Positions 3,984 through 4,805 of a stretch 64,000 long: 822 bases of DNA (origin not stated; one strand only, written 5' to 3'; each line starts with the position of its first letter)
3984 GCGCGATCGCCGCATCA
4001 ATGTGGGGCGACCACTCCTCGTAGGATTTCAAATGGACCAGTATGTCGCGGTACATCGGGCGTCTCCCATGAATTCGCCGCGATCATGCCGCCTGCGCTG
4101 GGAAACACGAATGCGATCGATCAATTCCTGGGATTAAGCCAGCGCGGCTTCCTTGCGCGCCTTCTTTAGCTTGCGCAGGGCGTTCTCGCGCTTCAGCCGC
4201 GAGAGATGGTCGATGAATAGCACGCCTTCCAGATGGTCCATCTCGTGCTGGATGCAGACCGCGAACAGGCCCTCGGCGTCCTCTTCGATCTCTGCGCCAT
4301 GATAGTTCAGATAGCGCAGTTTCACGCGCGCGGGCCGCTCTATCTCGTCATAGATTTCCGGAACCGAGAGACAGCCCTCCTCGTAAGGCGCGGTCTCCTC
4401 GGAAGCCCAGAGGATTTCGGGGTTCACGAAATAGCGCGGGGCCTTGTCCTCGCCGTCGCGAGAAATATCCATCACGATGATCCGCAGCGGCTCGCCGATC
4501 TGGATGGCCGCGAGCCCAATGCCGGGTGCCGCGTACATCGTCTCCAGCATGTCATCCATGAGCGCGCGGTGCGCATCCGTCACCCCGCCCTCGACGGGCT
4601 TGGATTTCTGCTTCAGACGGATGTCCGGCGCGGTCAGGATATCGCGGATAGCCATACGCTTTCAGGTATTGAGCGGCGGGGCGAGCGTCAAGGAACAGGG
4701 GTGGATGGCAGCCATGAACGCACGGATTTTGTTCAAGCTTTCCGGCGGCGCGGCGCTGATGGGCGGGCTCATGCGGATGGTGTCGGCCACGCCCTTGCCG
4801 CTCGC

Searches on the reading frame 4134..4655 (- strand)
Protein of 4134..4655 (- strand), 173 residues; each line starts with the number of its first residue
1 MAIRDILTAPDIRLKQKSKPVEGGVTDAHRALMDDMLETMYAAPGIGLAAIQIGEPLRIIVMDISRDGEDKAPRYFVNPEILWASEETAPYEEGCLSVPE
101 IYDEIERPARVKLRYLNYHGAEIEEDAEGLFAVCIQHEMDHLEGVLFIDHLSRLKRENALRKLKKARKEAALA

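Call 3: search_protein_families(library=pfam, proteins=[window:4134-4655:-], max_evalue=0.01)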
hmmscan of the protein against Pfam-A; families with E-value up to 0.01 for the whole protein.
window:4134-4655:- (173 aa): 1 family
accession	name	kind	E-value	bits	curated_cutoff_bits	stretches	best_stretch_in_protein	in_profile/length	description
PF01327.26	Pep_deformylase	-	7.2e-54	182.1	22.8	1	3-156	1-155/156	Polypeptide deformylase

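Call 4: search_protein_families(library=ncbifam, proteins=[window:4134-4655:-], max_evalue=0.01)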
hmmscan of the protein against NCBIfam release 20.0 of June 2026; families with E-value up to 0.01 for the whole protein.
window:4134-4655:- (173 aa): 6 families
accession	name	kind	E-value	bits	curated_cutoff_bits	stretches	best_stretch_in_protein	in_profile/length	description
NF009484.0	PRK12846.1-5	equivalog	1.4e-51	174.5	190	1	1-168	1-164/165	peptide deformylase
TIGR00079.1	pept_deformyl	equivalog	1.3e-48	164.6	103.95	1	5-164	3-160/161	peptide deformylase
NF001159.1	PRK00150.1-3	subfamily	2.3e-48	163.9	125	1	3-166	2-165/167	peptide deformylase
NF009483.0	PRK12846.1-4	equivalog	2.3e-29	102.4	267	1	1-165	1-170/193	peptide deformylase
NF011189.0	PRK14595.1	equivalog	2.7e-19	69.5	232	1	1-158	1-153/162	peptide deformylase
NF006670.0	PRK09218.1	equivalog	6.2e-16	58.6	162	1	11-146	9-135/136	peptide deformylase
